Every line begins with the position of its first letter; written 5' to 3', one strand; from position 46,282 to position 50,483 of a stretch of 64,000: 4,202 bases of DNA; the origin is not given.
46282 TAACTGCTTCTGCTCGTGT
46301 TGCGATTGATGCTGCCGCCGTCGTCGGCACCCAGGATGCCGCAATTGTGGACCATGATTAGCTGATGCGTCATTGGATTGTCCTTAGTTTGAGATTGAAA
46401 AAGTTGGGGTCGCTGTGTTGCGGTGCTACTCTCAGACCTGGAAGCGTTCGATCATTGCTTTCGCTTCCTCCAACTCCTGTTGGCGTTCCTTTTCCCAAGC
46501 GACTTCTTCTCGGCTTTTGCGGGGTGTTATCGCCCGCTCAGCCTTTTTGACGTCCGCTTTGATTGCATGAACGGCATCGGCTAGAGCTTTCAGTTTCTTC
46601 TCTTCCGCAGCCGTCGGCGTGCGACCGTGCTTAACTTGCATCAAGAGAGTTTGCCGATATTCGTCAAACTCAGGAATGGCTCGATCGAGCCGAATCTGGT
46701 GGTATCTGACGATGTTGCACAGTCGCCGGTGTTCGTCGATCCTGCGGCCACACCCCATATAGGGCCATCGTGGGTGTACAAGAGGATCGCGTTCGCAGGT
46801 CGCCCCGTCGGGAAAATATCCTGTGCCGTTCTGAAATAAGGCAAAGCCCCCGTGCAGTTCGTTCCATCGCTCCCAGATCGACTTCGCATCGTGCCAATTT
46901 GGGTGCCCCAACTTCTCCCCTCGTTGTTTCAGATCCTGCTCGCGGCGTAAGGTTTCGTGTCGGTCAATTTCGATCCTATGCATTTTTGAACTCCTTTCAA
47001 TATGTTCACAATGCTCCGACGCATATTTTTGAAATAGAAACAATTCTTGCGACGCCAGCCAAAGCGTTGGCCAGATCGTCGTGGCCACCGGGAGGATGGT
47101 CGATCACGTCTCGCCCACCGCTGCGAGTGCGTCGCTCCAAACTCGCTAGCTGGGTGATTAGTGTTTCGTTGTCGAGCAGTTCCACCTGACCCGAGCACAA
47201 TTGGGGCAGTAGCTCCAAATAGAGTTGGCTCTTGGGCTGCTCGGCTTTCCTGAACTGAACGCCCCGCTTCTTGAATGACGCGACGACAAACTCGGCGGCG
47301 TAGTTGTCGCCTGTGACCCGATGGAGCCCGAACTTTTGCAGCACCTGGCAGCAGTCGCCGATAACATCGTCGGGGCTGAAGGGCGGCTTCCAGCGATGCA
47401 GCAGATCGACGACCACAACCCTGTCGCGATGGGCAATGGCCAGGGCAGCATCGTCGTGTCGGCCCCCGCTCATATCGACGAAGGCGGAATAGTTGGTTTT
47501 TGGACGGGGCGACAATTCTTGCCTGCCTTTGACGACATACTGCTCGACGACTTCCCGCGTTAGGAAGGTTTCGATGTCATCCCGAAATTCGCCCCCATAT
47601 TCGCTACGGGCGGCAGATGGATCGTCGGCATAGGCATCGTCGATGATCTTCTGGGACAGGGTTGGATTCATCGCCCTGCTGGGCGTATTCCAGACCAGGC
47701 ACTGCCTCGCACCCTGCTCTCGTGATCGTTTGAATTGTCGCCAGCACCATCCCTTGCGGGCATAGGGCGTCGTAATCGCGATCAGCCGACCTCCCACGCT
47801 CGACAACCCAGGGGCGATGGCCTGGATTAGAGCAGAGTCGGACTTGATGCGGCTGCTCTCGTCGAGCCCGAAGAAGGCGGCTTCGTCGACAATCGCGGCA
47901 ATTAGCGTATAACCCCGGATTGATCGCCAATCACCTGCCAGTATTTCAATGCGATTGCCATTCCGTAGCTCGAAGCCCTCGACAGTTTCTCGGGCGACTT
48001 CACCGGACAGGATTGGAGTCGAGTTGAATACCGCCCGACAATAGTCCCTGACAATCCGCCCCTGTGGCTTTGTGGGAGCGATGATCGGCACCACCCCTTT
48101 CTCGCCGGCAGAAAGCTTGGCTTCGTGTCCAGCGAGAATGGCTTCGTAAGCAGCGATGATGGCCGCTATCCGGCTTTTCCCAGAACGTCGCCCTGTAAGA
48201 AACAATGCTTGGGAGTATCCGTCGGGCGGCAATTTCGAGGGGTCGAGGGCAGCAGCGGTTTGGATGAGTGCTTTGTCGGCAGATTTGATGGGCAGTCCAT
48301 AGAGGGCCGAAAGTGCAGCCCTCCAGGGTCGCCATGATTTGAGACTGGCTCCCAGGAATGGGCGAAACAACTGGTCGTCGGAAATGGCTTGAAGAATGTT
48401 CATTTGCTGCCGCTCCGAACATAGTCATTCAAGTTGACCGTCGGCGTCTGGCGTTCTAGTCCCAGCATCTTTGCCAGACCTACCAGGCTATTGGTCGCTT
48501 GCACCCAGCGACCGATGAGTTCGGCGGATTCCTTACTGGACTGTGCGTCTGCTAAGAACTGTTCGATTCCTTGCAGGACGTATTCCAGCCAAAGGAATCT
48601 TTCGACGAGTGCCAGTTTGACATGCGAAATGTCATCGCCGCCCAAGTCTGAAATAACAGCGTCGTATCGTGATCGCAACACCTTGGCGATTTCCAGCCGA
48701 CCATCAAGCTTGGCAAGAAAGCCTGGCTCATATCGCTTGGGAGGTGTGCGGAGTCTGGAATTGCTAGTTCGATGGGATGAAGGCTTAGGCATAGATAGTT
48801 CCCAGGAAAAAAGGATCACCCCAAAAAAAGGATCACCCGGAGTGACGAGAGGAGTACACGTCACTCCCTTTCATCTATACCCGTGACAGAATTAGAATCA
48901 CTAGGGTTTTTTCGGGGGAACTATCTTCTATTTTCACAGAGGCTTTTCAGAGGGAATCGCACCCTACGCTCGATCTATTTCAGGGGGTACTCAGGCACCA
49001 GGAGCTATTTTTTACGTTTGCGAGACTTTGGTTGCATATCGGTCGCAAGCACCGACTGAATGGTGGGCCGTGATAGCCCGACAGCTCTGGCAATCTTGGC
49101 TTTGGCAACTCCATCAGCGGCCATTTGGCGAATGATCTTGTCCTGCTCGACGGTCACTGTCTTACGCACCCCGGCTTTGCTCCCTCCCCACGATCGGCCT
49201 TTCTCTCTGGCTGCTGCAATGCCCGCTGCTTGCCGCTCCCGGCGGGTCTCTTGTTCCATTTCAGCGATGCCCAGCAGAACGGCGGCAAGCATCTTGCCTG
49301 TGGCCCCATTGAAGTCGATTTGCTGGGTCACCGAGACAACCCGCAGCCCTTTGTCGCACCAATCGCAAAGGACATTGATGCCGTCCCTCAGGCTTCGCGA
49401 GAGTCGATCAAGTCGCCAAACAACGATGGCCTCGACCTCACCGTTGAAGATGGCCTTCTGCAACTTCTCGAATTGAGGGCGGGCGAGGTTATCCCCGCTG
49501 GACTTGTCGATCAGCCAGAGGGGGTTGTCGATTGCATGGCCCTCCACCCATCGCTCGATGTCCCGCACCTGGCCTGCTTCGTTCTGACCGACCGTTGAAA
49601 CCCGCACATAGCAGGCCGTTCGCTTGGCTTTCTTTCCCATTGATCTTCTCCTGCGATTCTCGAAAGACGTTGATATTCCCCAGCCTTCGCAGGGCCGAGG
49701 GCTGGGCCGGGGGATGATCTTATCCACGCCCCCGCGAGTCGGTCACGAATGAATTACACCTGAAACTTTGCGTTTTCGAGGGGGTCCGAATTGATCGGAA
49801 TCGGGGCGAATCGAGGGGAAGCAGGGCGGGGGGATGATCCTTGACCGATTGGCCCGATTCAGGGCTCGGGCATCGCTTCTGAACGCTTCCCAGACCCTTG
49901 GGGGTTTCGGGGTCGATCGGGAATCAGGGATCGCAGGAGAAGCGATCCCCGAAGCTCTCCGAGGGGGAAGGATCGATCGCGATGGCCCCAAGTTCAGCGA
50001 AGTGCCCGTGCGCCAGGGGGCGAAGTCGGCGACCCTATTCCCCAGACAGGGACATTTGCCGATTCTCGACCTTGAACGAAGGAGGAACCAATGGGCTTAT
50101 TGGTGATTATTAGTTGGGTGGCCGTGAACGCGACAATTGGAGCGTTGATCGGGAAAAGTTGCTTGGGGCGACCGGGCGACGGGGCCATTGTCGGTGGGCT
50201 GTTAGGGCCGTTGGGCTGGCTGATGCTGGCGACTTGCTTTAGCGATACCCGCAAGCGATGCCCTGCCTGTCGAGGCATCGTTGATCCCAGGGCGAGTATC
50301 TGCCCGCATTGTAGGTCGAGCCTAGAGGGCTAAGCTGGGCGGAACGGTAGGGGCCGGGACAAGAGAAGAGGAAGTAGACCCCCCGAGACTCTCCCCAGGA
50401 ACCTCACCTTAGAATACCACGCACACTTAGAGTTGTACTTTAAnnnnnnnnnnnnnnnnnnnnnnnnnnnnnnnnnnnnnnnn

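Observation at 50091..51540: Lower-GC cargo cassette: Ras-like GTPase, tightly coupled small helical protein and convergent TM/zinc-ribbon protein (candidate undescribed conflict or defence module)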

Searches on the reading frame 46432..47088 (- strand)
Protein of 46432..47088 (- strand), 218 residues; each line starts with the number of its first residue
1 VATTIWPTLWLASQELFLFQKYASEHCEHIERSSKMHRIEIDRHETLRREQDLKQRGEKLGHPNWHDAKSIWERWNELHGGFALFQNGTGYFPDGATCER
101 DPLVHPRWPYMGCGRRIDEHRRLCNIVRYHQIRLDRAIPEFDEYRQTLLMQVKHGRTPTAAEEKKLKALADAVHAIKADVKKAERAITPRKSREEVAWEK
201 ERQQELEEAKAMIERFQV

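Call 3: search_protein_families(library=pfam, proteins=[window:46432-47088:-], max_evalue=0.1)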
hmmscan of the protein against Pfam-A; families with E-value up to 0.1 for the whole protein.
window:46432-47088:- (218 aa): 3 families
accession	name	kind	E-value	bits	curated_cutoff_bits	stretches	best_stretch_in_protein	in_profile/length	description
PF01930.23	Cas_Cas4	-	0.019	15.5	22.7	1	114-215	34-133/160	Domain of unknown function DUF83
PF18072.6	FGAR-AT_linker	-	0.04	14.9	26.6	0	15-29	35-49/50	Formylglycinamide ribonucleotide amidotransferase linker domain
PF06576.17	DUF1133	-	0.067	13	23.1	0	104-131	143-170/176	Protein of unknown function (DUF1133)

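Call 22: search_protein_families(library=phrogs, proteins=[window:46432-47088:-], max_evalue=0.01)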
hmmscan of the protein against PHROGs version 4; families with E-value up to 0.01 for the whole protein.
window:46432-47088:- (218 aa): 0 families

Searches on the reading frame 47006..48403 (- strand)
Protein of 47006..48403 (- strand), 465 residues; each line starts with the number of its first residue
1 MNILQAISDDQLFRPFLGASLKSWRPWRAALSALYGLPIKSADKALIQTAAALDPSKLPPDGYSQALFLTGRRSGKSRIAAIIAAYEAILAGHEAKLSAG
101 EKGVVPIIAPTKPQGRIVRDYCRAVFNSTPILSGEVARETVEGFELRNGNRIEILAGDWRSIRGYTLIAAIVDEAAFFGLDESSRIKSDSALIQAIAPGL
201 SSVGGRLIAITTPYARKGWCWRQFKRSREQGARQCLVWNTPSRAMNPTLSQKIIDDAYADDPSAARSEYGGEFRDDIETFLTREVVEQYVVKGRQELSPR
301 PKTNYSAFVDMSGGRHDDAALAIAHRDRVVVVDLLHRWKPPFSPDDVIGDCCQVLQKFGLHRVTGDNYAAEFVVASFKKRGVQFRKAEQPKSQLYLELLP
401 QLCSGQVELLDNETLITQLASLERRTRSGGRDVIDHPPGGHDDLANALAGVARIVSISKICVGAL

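Call 22: search_protein_families(library=phrogs, proteins=[window:47006-48403:-], max_evalue=0.01)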
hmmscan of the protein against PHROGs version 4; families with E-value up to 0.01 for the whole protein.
window:47006-48403:- (465 aa): 4 families
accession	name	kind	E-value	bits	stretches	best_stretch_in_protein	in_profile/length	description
phrog_2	-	head and packaging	4.3e-27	96.2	1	68-449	282-588/807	terminase large subunit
phrog_9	-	head and packaging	3.5e-14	53.6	1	63-229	223-377/812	terminase large subunit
phrog_7579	-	head and packaging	9.3e-08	32.6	1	63-232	17-166/239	terminase large subunit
phrog_17415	-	head and packaging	2.3e-05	23.6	1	193-291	565-664/940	terminase large subunit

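Call 23: search_protein_families(library=pfam, proteins=[window:47006-48403:-], max_evalue=0.001)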
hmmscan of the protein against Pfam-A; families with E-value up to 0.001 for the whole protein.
window:47006-48403:- (465 aa): 0 families

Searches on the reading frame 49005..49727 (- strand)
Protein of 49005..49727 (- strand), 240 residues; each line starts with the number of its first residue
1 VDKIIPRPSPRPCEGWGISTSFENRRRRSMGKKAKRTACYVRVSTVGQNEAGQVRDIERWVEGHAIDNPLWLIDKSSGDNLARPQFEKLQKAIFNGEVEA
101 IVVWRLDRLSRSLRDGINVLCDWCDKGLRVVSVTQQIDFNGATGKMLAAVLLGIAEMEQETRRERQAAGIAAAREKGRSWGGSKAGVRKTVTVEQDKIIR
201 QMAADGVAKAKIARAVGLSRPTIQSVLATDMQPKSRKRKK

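Call 3: search_protein_families(library=pfam, proteins=[window:49005-49727:-], max_evalue=0.1)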
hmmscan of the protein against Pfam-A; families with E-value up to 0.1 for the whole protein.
window:49005-49727:- (240 aa): 6 families
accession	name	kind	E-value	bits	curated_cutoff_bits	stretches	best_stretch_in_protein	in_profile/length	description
PF00239.26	Resolvase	-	1.7e-31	109.7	23.3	1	38-178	2-144/145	Resolvase, N terminal domain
PF02796.21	HTH_7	-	0.011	16.3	23.8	1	199-227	14-42/45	Helix-turn-helix domain of resolvase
PF13551.12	HTH_29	-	0.02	15.4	28.1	1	202-227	7-33/64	Winged helix-turn helix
PF13404.12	HTH_AsnC-type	-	0.037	14.3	27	1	198-224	8-35/42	AsnC-type helix-turn-helix domain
PF13518.12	HTH_28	-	0.039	14.5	25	0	197-226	4-32/52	Helix-turn-helix domain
PF13384.12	HTH_23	-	0.061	13.6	24.6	1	199-227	11-38/50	Homeodomain-like domain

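Call 4: search_protein_families(library=padloc, proteins=[window:49005-49727:-], max_evalue=0.1)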
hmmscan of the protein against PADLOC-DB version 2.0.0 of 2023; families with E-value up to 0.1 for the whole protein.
window:49005-49727:- (240 aa): 0 families

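Call 22: search_protein_families(library=phrogs, proteins=[window:49005-49727:-], max_evalue=0.01)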
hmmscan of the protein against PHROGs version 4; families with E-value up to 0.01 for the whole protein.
window:49005-49727:- (240 aa): 5 families
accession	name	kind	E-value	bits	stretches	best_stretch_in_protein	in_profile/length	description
phrog_125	-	DNA, RNA and nucleotide metabolism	3.6e-47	162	1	22-237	7-210/254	DNA invertase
phrog_95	-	integration and excision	5.6e-32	112.1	1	28-185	81-244/651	integrase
phrog_6620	-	integration and excision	2.2e-09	38.2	1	29-134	48-156/201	transposase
phrog_664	-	DNA, RNA and nucleotide metabolism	3.8e-06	27.9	1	149-226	40-120/210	DNA binding protein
phrog_5536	-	unknown function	0.0032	18.3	1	189-230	4-44/172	-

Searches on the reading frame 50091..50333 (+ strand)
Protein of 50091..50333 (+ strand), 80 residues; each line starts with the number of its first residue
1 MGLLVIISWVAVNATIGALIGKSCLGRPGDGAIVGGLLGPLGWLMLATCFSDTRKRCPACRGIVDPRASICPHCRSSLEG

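Call 3: search_protein_families(library=pfam, proteins=[window:50091-50333:+], max_evalue=0.1)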
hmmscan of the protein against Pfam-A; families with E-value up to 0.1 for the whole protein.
window:50091-50333:+ (80 aa): 10 families
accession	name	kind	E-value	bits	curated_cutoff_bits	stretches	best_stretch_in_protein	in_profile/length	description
PF12773.13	DZR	-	0.00025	21.6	27.3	1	48-74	17-44/45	Double zinc ribbon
PF18912.6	DZR_2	-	0.00052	20.2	27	1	55-78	8-31/56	Double zinc ribbon domain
PF13248.11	Zn_ribbon_3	-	0.0012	18.7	27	1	55-74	3-22/26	zinc-ribbon domain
PF17032.10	Zn_ribbon_15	-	0.009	17.2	28.9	1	52-74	50-72/73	zinc-ribbon family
PF12172.15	zf-ChsH2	-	0.011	16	23.2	1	56-77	13-34/37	ChsH2, rubredoxin-like zinc ribbon domain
PF24460.1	DUF7575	-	0.013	15.3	28.5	0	55-76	4-25/28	Domain of unknown function (DUF7575)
PF18551.6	TackOD1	-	0.035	14.1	32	1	48-77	68-97/188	Thaumarchaeal output domain 1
PF13488.11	Gly-zipper_Omp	-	0.042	14.2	25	1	14-39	7-31/46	Glycine zipper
PF13436.11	Gly-zipper_OmpA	-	0.046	14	27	1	14-39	12-36/44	Glycine-zipper domain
PF25207.1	DUF7837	-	0.073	13.5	27.8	0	57-67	37-47/47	Domain of unknown function (DUF7837)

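Call 4: search_protein_families(library=padloc, proteins=[window:50091-50333:+], max_evalue=0.1)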
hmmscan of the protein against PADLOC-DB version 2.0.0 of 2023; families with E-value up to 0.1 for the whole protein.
window:50091-50333:+ (80 aa): 0 families

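Call 22: search_protein_families(library=phrogs, proteins=[window:50091-50333:+], max_evalue=0.01)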
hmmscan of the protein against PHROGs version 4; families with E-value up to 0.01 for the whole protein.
window:50091-50333:+ (80 aa): 2 families
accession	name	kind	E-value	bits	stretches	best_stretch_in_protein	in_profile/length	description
phrog_8436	-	unknown function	0.0013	19.8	1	52-79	61-88/110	-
phrog_8032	-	unknown function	0.0081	17.4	1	33-78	48-97/173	-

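Call 54: search_protein_families(library=ncbifam, proteins=[window:50091-50333:+], max_evalue=0.01)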
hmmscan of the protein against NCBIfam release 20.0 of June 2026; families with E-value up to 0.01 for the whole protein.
window:50091-50333:+ (80 aa): 1 family
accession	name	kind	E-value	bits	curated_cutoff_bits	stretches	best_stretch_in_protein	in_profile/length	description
NF041910.1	HVO_0416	equivalog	0.0053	16.6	80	1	53-74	33-54/58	HVO_0416 family zinc finger protein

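Call 85: search_dna_similar(query=window:50091-50333:+, collection=phages, mode=protein, max_evalue=0.01, max_rows=10)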
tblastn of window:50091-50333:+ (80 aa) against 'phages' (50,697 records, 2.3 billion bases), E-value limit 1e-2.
No match.

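Call 86: search_dna_similar(query=window:50091-50333:+, collection=plasmids, mode=protein, max_evalue=0.01, max_rows=10)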
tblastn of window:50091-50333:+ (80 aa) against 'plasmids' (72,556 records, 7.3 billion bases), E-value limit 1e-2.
No match.
